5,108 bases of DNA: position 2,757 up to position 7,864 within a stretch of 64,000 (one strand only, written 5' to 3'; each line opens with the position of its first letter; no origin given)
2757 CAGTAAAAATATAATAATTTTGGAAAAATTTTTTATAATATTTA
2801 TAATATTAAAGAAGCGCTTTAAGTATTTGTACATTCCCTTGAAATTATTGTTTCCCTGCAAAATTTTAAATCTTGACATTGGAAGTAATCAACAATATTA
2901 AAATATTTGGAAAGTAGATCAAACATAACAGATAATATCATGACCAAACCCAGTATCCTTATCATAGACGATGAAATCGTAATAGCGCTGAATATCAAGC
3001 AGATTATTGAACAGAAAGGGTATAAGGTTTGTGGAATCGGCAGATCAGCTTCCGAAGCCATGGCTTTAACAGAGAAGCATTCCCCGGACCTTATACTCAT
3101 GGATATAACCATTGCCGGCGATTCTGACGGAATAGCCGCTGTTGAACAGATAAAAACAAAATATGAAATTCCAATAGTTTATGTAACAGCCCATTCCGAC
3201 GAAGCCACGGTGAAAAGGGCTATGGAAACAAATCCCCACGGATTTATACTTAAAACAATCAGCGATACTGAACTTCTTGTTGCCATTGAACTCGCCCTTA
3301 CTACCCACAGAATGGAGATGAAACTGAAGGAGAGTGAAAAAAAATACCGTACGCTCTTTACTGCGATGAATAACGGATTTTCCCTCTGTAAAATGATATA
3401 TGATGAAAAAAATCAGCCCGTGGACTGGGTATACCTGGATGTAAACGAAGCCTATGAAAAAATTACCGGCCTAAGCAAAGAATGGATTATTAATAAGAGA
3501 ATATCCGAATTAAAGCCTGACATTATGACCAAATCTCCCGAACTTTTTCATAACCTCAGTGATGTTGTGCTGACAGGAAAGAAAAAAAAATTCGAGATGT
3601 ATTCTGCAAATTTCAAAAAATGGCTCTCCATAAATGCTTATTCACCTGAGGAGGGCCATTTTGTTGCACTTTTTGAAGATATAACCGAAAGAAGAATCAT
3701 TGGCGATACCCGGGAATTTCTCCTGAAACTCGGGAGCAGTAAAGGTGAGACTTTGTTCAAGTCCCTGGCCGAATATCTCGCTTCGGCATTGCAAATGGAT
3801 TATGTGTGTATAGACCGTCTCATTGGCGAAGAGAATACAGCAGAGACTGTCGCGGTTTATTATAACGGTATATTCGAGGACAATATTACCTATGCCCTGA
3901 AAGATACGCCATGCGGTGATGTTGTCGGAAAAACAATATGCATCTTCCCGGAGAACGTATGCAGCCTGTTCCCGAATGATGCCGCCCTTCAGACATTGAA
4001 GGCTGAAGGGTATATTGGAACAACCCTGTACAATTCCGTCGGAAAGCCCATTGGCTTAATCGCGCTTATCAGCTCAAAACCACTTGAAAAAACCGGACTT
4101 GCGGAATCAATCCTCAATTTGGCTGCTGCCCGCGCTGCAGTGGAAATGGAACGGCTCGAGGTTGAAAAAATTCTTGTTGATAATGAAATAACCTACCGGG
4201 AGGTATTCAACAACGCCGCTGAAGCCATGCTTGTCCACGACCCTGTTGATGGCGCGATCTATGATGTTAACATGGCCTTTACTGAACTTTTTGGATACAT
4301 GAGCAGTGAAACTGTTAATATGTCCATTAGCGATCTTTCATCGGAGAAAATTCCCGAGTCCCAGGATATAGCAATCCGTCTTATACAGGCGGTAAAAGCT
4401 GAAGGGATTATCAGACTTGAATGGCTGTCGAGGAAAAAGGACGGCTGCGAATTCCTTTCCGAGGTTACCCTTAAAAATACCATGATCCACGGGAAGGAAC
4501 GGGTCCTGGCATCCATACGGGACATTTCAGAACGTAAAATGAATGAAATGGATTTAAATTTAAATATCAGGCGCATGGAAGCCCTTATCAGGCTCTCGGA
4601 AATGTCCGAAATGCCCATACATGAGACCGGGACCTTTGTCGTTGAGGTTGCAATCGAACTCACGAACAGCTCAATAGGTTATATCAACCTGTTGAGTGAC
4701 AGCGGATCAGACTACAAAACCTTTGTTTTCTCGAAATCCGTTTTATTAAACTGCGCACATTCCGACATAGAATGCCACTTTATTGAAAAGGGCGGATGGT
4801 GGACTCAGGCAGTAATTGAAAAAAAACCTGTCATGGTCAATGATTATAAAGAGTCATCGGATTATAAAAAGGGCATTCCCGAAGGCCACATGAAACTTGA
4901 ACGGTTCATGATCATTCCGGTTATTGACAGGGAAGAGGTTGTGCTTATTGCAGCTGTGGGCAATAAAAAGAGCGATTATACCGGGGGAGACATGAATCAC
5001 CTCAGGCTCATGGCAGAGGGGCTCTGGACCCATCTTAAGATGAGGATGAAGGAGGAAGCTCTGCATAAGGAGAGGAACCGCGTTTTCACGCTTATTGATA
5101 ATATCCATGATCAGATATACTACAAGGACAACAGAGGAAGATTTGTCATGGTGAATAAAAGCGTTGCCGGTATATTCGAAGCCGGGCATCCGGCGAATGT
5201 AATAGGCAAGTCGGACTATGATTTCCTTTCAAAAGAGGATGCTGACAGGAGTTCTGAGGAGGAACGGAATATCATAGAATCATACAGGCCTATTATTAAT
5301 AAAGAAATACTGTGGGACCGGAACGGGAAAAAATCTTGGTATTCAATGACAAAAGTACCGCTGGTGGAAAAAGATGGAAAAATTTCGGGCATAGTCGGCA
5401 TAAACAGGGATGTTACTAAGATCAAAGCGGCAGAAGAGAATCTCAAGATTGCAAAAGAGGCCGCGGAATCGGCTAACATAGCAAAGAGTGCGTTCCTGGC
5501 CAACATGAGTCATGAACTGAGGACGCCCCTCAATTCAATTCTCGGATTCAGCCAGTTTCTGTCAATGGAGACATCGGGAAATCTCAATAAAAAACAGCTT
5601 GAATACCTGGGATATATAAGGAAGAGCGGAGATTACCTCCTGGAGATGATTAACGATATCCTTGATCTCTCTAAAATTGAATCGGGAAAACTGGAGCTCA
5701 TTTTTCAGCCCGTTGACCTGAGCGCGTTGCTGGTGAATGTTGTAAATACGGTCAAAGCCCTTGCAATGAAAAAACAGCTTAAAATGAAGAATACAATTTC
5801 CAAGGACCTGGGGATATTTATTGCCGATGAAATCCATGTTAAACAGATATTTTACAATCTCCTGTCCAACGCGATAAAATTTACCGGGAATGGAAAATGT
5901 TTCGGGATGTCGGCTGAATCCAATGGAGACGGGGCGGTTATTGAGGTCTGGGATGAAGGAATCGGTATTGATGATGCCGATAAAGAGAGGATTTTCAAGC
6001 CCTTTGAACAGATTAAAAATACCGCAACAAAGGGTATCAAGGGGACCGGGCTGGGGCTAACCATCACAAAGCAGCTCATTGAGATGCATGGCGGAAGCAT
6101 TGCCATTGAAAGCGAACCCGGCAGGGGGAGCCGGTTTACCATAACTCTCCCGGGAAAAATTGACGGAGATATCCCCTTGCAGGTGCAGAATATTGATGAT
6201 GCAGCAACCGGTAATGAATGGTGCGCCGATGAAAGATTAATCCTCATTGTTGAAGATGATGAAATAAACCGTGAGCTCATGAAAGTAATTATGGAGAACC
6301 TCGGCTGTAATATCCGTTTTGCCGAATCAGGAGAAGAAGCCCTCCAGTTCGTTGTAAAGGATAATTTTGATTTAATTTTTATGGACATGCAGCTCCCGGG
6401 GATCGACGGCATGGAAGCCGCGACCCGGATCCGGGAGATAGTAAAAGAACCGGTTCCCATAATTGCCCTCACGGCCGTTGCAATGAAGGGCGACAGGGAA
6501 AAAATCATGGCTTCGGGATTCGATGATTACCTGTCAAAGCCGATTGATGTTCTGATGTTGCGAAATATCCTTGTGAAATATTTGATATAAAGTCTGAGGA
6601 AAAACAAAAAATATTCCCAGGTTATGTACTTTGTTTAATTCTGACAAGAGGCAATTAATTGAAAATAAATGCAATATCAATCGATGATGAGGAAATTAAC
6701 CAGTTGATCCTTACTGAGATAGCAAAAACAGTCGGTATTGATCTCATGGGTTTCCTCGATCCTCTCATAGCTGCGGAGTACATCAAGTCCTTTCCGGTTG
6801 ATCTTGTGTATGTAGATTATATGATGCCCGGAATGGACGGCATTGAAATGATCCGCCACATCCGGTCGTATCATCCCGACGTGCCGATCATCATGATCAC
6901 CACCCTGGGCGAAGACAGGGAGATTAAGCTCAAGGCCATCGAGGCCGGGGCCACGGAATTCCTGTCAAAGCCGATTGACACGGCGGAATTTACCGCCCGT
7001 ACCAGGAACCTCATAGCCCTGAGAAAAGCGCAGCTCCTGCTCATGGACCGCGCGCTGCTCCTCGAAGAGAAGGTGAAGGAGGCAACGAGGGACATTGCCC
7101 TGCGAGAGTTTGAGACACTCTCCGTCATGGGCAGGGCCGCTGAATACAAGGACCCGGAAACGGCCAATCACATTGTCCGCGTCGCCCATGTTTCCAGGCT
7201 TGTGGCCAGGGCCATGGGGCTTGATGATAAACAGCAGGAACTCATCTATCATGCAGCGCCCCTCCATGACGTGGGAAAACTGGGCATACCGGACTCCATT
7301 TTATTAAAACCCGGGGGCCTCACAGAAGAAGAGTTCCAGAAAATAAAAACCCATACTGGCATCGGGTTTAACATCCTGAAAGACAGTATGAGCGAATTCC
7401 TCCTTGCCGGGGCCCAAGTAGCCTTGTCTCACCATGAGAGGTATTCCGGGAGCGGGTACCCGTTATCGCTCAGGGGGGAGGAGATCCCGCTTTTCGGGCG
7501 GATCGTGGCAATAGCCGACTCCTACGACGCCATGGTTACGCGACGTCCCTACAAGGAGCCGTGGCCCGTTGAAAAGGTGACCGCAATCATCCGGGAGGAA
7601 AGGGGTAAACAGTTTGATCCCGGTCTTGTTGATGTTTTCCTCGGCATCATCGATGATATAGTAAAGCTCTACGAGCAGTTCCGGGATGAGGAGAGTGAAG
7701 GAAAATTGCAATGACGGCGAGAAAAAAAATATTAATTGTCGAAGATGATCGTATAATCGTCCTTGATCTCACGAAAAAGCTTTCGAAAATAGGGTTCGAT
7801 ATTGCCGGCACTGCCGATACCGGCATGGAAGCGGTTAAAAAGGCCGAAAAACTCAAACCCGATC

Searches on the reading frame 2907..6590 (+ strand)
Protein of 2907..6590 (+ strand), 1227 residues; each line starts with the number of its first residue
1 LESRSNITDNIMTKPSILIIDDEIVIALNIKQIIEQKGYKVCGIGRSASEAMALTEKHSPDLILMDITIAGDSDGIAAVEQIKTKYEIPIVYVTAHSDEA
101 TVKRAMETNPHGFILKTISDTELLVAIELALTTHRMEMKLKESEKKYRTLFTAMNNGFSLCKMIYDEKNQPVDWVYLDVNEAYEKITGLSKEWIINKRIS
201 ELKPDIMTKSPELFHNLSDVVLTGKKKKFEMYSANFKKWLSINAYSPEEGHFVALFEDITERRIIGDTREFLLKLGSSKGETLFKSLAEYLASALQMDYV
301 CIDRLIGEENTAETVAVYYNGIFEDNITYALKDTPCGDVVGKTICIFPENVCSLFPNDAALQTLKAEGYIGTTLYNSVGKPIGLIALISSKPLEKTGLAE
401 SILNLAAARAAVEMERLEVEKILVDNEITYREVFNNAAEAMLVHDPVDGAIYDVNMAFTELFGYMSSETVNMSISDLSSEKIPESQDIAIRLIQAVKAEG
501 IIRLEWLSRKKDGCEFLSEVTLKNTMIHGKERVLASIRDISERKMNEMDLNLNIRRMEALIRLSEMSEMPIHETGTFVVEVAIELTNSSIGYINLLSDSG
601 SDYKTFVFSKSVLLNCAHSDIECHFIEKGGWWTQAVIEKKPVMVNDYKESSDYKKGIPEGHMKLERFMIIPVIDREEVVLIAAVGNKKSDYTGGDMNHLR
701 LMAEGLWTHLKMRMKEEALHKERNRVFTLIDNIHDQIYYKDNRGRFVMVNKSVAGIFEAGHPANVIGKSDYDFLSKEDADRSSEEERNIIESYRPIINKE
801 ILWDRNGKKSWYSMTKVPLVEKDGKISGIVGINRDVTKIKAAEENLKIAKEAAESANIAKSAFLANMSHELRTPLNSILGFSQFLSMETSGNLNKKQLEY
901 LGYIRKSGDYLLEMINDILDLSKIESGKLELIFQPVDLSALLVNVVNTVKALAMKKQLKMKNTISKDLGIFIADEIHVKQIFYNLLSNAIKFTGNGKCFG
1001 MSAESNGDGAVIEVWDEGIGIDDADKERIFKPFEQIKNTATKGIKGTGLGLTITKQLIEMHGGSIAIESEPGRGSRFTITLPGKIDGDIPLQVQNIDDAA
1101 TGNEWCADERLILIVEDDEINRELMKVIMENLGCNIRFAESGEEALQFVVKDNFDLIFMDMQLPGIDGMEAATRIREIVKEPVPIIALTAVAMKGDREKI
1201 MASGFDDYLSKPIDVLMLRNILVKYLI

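Call 66: search_protein_families(library=pfam, proteins=[window:2907-6590:+], max_evalue=0.000001)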
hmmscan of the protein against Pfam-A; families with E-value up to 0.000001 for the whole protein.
window:2907-6590:+ (1227 aa): 8 families
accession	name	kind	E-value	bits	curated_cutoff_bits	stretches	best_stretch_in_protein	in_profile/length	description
PF00072.30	Response_reg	-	8.9e-50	167.9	30.2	2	1112-1220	1-108/111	Response regulator receiver domain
PF02518.31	HATPase_c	-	6.3e-29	101.1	26.4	1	974-1083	2-109/111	Histidine kinase-, DNA gyrase B-, and HSP90-like ATPase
PF00989.32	PAS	-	1.5e-23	83.4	22.6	2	726-836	3-113/113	PAS fold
PF00512.31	HisKA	-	2.2e-22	79.3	26.9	1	859-927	1-66/66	His Kinase A (phospho-acceptor) domain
PF08448.16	PAS_4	-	6.2e-22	78.4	23.1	1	731-838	2-107/110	PAS fold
PF13426.13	PAS_9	-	1.1e-21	77.5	27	2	740-838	7-103/103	PAS domain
PF13185.12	GAF_2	-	1.3e-21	77.7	28.6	1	570-709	3-134/136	GAF domain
PF13188.13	PAS_8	-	8.2e-11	41.8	21.8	0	430-464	3-36/65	PAS domain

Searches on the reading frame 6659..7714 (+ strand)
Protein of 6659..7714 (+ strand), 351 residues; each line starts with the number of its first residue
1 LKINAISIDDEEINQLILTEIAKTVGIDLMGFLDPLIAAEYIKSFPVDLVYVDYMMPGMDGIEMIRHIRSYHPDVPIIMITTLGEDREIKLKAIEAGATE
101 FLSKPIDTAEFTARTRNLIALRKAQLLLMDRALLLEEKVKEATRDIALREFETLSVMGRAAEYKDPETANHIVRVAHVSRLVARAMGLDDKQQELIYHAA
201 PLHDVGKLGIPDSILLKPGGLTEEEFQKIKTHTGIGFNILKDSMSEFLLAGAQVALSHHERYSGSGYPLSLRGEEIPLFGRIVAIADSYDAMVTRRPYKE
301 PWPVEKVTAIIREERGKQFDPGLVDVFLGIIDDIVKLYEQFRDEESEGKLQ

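Call 66: search_protein_families(library=pfam, proteins=[window:6659-7714:+], max_evalue=0.000001)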
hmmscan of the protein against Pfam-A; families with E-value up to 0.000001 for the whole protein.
window:6659-7714:+ (351 aa): 3 families
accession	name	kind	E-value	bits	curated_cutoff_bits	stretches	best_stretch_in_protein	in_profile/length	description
PF13487.12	HD_5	-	8.7e-32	110.6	27.2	1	156-322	2-169/170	HD domain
PF00072.30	Response_reg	-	3.5e-22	79.1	30.2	1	7-114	3-109/111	Response regulator receiver domain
PF01966.28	HD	-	2.4e-20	73.4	22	1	169-292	2-116/116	HD domain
